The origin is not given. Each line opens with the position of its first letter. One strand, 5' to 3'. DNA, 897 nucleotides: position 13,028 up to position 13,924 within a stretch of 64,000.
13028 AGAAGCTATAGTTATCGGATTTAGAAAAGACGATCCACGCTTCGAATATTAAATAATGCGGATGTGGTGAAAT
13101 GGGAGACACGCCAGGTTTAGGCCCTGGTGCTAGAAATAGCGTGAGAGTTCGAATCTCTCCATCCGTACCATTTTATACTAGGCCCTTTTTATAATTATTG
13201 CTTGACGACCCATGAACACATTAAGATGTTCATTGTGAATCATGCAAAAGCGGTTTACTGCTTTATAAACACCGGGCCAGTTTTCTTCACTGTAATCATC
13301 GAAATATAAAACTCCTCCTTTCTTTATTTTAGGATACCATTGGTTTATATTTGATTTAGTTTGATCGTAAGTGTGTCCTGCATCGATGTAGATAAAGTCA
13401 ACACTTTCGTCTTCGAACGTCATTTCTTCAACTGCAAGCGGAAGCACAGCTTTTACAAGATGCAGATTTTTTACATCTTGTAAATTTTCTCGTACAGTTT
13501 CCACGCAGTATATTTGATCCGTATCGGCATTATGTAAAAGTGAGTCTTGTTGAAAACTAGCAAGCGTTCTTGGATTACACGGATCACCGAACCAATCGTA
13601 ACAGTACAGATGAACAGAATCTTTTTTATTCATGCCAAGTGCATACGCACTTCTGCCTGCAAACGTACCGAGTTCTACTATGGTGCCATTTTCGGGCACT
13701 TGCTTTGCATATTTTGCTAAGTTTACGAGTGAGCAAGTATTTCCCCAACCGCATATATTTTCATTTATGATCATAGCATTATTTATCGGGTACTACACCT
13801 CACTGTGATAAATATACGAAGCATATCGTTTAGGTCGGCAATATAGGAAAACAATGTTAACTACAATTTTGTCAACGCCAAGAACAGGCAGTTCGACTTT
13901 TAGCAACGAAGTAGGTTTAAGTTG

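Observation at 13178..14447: Divergent pair: TylF-type O-methyltransferase (minus strand) and sulfotransferase-like gene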

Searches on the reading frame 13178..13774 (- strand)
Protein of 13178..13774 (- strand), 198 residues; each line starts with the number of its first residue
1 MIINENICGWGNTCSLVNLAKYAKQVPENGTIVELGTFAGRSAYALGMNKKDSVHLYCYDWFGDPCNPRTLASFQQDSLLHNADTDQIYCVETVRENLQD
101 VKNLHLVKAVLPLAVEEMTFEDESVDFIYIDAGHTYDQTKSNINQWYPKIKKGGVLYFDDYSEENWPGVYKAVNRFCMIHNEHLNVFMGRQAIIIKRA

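Call 4: search_protein_families(library=pfam, proteins=[window:13178-13774:-], max_evalue=1)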
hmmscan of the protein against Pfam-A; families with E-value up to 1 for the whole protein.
window:13178-13774:- (198 aa): 5 families
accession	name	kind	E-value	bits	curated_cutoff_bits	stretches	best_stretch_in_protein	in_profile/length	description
PF13578.12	Methyltransf_24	-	2.1e-15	57.9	26.3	1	33-161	1-105/105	Methyltransferase domain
PF05711.17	TylF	-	1.9e-06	27.7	23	1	29-180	92-246/264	Macrocin-O-methyltransferase (TylF)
PF08241.18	Methyltransf_11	-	0.0043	18.1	21.2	1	86-158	19-95/95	Methyltransferase domain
PF05014.21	Nuc_deoxyrib_tr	-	0.094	13.3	28.8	1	19-67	67-115/117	Nucleoside 2-deoxyribosyltransferase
PF25684.1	Mycobacteriophage_Gp53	-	0.15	12.1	27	1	83-121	74-112/200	Mycobacteriophage Gene 53 protein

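Call 5: search_protein_families(library=phrogs, proteins=[window:13178-13774:-], max_evalue=1)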
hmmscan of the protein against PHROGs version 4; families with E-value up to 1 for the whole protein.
window:13178-13774:- (198 aa): 6 families
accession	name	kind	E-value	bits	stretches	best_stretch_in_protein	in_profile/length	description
phrog_2675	-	other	1.7e-23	84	1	14-177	302-459/599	DNA methyltransferase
phrog_1458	-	unknown function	1.1e-05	25.6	1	30-178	348-487/519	-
phrog_21658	-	other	0.00043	21.1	1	73-173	62-163/226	methyltransferase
phrog_6608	-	other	0.011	16.1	1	93-162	74-144/184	methyltransferase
phrog_3875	-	DNA, RNA and nucleotide metabolism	0.093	13.8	1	91-176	43-126/153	RuvC-like Holliday junction resolvase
phrog_35451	-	unknown function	0.26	12.3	1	5-26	30-51/51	-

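Call 6: search_protein_families(library=ncbifam, proteins=[window:13178-13774:-], max_evalue=1)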
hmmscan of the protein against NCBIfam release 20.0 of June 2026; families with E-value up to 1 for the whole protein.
window:13178-13774:- (198 aa): 2 families
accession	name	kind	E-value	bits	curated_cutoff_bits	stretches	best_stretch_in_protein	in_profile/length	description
NF045823.1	PthPhpthDimycoMt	equivalog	0.026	13.7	300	1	115-164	122-172/256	phthiotriol/phenolphthiotriol dimycocerosates methyltransferase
NF007842.1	PRK10555.1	equivalog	0.11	10.2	1854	1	124-169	765-810/1036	multidrug efflux RND transporter permease AcrD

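Call 9: search_dna_similar(query=window:13178-13774:-, collection=phages, mode=protein, max_rows=30, max_evalue=0.01)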
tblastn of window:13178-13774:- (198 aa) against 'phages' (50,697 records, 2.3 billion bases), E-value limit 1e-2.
Records with a match: 94; places in all: 98; records where one place covers at least 80% of the query: 36.
Best place of each record, by identity: <60% 94.
By first word of the organism name: Synechococcus 54; Mycobacterium 31; uncultured 4; Actinoplanes 2; Bacteriophage 2; Lokiarchaeota 1.
By host as written in the record: - 55; Mycobacterium smegmatis mc2 155 15; Mycobacterium smegmatis mc#155 7; Synechococcus sp. WH 7803 5; Mycobacterium smegmatis mc2155 2; Mycolicibacterium smegmatis MC2 155 2; Synechococcus sp. KCZYC6 2; Synechococcus sp. WH7803 2; and 4 more.
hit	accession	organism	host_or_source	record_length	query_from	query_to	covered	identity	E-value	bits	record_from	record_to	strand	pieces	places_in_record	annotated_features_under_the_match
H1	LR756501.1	uncultured phage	metagenomic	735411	7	175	85%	31.9%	9e-8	57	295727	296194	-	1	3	record has no annotation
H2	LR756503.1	uncultured phage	metagenomic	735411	7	175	85%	31.9%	9e-8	57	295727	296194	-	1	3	record has no annotation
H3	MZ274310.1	Mycobacterium phage Boilgate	Mycobacterium smegmatis mc2 155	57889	5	193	95%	27.5%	2e-10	65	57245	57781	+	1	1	84: methyltransferase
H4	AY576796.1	Actinoplanes phage phiAsp2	-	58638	5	174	86%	26.2%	3e-10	64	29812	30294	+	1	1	pas34: Pas34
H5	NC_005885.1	Actinoplanes phage phiAsp2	Actinoplanes sp. SN223/29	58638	5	174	86%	26.2%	3e-10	64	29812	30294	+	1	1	DNA methyltransferase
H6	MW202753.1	Bacteriophage sp.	Manatee Spring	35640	26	197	87%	24.7%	6e-8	57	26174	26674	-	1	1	methyltransferase domain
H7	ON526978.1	Mycobacterium phage Ruthiejr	Mycobacterium smegmatis mc#155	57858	31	193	82%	25.9%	4e-6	52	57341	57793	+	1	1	97: O-methyltransferase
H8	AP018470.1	Mycobacterium phage Y2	-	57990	31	193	82%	25.9%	5e-6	52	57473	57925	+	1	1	putative methyltransferase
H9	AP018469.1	Mycobacterium phage Y10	-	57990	31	193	82%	25.9%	5e-6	52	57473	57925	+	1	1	putative methyltransferase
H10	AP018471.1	Mycobacterium phage Y10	-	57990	31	193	82%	25.9%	5e-6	52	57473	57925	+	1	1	putative methyltransferase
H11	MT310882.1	Mycobacterium phage JF1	Mycobacterium smegmatis mc#155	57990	31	193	82%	25.9%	5e-6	52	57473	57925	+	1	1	95: methyltransferase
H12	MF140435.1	Mycobacterium phage Wintermute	Mycobacterium smegmatis mc2 155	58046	31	193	82%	25.9%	2e-5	50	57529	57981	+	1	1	95: methyltransferase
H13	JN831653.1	Mycobacterium phage Fionnbharth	Mycobacterium smegmatis mc2 155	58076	31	193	82%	25.9%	2e-5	50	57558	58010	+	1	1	95: methyltransferase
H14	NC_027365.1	Mycobacterium phage Fionnbharth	Mycobacterium smegmatis mc2 155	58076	31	193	82%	25.9%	2e-5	50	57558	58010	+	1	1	95: DNA methyltransferase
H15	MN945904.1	Mycobacterium phage Eponine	Mycobacterium smegmatis mc2 155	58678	31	193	82%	25.9%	2e-5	50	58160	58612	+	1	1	97: methyltransferase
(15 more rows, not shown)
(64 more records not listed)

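Call 15: search_solved_structures(query=window:13178-13771:-, max_evalue=0.1, show_alignments=2)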
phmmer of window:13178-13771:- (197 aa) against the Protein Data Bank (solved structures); distinct sequences matched with E-value up to 0.1: 3.
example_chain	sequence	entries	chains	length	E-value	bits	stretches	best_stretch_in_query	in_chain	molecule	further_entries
6g7d_A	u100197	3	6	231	0.0089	19.4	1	27-160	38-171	Methyltransferase domain protein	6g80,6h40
3tos_A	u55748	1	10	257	0.028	17.8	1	127-191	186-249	CalS11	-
4gf5_A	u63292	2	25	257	0.028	17.8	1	127-191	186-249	CalS11 | TDP-rhamnose 3'-O-methyltransferase (CalS11)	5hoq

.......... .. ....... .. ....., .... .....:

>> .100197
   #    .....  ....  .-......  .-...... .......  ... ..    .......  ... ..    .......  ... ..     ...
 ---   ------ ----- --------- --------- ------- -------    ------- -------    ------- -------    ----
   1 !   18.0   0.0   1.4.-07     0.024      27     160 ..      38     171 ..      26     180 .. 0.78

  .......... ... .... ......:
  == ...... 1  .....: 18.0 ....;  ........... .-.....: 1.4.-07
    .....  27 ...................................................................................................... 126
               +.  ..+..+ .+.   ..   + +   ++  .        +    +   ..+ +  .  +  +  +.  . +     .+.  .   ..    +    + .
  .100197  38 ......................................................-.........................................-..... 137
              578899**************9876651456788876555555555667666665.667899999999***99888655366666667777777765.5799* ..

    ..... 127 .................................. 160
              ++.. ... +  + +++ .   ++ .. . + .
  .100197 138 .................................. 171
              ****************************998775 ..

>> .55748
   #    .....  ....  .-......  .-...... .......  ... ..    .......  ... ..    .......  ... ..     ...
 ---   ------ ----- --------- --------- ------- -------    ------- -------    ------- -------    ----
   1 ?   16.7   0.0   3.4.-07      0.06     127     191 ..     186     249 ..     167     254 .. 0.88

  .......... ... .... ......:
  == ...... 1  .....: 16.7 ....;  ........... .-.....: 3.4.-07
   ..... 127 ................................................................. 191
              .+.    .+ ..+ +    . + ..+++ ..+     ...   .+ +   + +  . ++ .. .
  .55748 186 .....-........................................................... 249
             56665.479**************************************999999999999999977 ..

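Call 22: find_homologous_proteins(query=window:13178-13771:-, max_evalue=0.00001)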
Query window:13178-13771:- (197 aa): 7 proteins with E <= 0.00001 among 96 candidates.
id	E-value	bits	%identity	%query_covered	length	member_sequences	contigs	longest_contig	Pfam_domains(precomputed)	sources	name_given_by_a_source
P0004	4.3e-134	463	100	100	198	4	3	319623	PF05711.18,PF13578.13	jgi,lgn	-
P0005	1.1e-77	279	63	100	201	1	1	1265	PF05711.18,PF13578.13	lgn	-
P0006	1.7e-72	262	63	99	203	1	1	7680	PF13578.13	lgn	-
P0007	2.9e-55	206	55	97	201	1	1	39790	PF13578.13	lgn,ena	-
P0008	1.8e-10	59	30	80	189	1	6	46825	PF13578.13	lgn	-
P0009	4.5e-10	58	55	31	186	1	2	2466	PF13578.13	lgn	-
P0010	2.1e-6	46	47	37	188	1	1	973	PF13578.13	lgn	-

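Call 28: find_encoding_contigs(protein=P0007, flank=8000, max_places=3)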
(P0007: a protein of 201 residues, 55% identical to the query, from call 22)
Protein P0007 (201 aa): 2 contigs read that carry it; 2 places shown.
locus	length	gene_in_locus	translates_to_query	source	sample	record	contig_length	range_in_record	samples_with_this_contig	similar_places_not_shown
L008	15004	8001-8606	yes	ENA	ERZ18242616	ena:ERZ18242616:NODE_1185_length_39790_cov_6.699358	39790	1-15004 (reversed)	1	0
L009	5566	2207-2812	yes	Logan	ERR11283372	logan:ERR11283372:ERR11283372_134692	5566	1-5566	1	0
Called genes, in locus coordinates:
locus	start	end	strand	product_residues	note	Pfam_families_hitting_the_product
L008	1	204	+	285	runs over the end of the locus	-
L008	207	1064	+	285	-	-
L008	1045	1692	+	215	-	-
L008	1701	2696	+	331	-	-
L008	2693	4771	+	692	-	PF04055:Radical_SAM (faint), PF00082:Peptidase_S8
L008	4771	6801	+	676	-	-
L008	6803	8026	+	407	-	PF02826:2-Hacid_dh_C (faint), PF03446:NAD_binding_2 (weak), PF03807:F420_oxidored (weak), PF03721:UDPG_MGDP_dh_N, PF00984:UDPG_MGDP_dh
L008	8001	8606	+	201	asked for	PF13578:Methyltransf_24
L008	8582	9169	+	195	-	PF13578:Methyltransf_24, PF05711:TylF (weak)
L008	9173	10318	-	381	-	PF18911:PKD_4, PF00801:PKD, PF22352:K319L-like_PKD (weak), PF21294:Polysacc_lyase_14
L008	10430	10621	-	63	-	-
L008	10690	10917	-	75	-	PF23835:DUF7205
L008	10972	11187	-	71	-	-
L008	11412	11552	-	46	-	-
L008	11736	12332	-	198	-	-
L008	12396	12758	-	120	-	-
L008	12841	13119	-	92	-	-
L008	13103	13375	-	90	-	-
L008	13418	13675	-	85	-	-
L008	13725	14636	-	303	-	-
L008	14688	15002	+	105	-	?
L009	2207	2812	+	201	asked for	PF13578:Methyltransf_24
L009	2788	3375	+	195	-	PF13578:Methyltransf_24, PF05711:TylF (weak)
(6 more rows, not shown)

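Call 29: find_encoding_contigs(protein=P0006, flank=8000, max_places=3)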
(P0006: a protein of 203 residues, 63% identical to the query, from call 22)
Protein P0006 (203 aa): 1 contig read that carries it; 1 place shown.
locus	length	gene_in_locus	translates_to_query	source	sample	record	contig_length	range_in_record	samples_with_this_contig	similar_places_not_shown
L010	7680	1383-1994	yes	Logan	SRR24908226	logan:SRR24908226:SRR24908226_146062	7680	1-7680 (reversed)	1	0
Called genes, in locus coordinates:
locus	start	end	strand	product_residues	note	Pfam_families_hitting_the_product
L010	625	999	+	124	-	PF24591:Phage_YunG-like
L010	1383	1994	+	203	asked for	PF13578:Methyltransf_24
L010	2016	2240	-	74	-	-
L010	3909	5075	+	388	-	-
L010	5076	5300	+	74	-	PF09723:Zn_ribbon_8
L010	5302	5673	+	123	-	-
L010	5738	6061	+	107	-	-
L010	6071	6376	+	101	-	-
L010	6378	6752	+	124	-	-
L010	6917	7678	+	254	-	?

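Call 51: search_protein_families(library=pfam, proteins=[L010:3909-5075:+, L008:6803-8026:+, L008:9173-10318:-, L008:4771-6801:+, L008:1701-2696:+], max_evalue=0.01)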
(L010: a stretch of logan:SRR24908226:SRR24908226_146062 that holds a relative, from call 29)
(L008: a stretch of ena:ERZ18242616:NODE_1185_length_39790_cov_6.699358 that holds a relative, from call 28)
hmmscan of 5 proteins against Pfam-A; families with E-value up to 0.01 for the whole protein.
L010:3909-5075:+ (388 aa): 0 families

L008:6803-8026:+ (407 aa): 5 families
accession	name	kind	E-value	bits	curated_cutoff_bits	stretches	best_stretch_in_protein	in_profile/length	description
PF03721.20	UDPG_MGDP_dh_N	-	1.6e-19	70.7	27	1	44-159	68-180/187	UDP-glucose/GDP-mannose dehydrogenase family, NAD binding domain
PF00984.24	UDPG_MGDP_dh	-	1.2e-15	57.8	25.4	1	187-278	2-90/94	UDP-glucose/GDP-mannose dehydrogenase family, central domain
PF03446.21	NAD_binding_2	-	1.5e-08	35.2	21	1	3-64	1-67/161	NAD binding domain of 6-phosphogluconate dehydrogenase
PF03807.23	F420_oxidored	-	3.2e-06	28.1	21.6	1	3-64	1-71/94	NADP oxidoreductase coenzyme F420-dependent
PF02826.25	2-Hacid_dh_C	-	2.8e-05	24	25.1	1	2-62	37-101/178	D-isomer specific 2-hydroxyacid dehydrogenase, NAD binding domain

L008:9173-10318:- (381 aa): 5 families
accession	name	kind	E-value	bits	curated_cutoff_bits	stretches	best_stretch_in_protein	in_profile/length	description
PF21294.4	Polysacc_lyase_14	-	1.7e-24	87.1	27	1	207-372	39-215/215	Polysaccharide lyase 14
PF18911.6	PKD_4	-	7.4e-21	74.4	27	1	33-113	1-83/85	PKD domain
PF00801.26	PKD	-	7.1e-14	52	23.5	1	48-109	16-77/80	PKD domain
PF22352.2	K319L-like_PKD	-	1.6e-06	28.5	27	1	53-111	18-82/84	K319L-like, PKD domain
PF16403.11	Bact_surface_Ig-like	-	0.00076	19.9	27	1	86-112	44-70/71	Bacterial surface protein, Ig-like domain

L008:4771-6801:+ (676 aa): 0 families

L008:1701-2696:+ (331 aa): 0 families

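Call 56: predict_structure(alignment_id=A4)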
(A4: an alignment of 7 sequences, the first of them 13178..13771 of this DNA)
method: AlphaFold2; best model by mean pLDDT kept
length: 197 residues; sequences in the alignment: 7
mean_pLDDT: 84.2   pTM: 0.84
mean pLDDT of the five models: 84.2, 81.0, 79.1, 75.2, 73.5
residues with pLDDT >= 90: 113; 70-90: 52; 50-70: 11; < 50: 21
segments of 3 or more residues with pLDDT < 50: 66-85
pLDDT, mean of each block of 10 residues (from residue 1): 69 90 93 89 84 89 53 41 53 85 90 91 97 91 96 96 95 97 94 93
secondary structure, 60 per line:
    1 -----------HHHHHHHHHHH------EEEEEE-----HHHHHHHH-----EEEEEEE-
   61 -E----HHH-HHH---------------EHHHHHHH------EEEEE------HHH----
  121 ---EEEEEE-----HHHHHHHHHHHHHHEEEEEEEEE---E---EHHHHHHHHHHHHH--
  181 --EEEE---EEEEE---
elements in order: H12-22 E29-34 H40-47 E53-59 H90-96 E103-107 E124-129 H135-148 E149-157 H166-178 E183-186 E190-194

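Call 100: find_encoding_contigs(protein=P0008, flank=7000, max_places=2)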
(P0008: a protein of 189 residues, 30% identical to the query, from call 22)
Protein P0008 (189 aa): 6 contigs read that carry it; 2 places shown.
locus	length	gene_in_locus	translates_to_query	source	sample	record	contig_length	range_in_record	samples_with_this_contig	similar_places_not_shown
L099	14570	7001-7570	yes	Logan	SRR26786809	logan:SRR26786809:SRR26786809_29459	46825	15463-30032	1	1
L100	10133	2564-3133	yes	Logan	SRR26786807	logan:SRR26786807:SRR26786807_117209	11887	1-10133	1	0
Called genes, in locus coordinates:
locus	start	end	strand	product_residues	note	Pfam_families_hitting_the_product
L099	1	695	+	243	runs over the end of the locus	-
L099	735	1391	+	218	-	PF13578:Methyltransf_24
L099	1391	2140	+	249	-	-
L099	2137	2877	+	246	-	PF11735:CAP59_mtransfer (weak)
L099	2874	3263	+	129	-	-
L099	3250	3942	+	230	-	-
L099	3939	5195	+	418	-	PF01041:DegT_DnrJ_EryC1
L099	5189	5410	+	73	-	-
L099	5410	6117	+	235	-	-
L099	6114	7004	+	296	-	PF01075:Glyco_transf_9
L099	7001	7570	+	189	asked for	PF13578:Methyltransf_24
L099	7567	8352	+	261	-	-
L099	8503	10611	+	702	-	PF21995:RNR-II_ins_dom (weak), PF02867:Ribonuc_red_lgC (faint)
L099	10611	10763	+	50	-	-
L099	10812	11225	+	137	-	-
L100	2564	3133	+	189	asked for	PF13578:Methyltransf_24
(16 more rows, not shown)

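Call 107: search_solved_structures(query=A4, max_evalue=0.01, show_alignments=2)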
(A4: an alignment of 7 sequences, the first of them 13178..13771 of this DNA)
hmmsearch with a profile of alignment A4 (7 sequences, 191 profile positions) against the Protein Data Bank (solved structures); distinct sequences matched with E-value up to 0.01: 7.
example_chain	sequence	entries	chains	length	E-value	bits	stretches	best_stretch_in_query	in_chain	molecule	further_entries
6g7d_A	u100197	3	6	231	3.2e-07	33.9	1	7-154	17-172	Methyltransferase domain protein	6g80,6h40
2hnk_A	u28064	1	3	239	1.3e-05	28.6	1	21-152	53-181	SAM-dependent O-methyltransferase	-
2wk1_A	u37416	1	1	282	0.00023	24.6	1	15-180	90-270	NOVP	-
3ntv_A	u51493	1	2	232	0.0016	21.9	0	75-183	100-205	MW1564 protein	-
4oa5_A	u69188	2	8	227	0.0075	19.7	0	29-152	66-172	O-methyltransferase family protein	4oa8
4pca_A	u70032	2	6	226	0.0081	19.6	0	29-153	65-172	O-methyltransferase family protein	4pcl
3r3h_A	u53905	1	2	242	0.0092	19.4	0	20-127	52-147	O-methyltransferase, SAM-dependent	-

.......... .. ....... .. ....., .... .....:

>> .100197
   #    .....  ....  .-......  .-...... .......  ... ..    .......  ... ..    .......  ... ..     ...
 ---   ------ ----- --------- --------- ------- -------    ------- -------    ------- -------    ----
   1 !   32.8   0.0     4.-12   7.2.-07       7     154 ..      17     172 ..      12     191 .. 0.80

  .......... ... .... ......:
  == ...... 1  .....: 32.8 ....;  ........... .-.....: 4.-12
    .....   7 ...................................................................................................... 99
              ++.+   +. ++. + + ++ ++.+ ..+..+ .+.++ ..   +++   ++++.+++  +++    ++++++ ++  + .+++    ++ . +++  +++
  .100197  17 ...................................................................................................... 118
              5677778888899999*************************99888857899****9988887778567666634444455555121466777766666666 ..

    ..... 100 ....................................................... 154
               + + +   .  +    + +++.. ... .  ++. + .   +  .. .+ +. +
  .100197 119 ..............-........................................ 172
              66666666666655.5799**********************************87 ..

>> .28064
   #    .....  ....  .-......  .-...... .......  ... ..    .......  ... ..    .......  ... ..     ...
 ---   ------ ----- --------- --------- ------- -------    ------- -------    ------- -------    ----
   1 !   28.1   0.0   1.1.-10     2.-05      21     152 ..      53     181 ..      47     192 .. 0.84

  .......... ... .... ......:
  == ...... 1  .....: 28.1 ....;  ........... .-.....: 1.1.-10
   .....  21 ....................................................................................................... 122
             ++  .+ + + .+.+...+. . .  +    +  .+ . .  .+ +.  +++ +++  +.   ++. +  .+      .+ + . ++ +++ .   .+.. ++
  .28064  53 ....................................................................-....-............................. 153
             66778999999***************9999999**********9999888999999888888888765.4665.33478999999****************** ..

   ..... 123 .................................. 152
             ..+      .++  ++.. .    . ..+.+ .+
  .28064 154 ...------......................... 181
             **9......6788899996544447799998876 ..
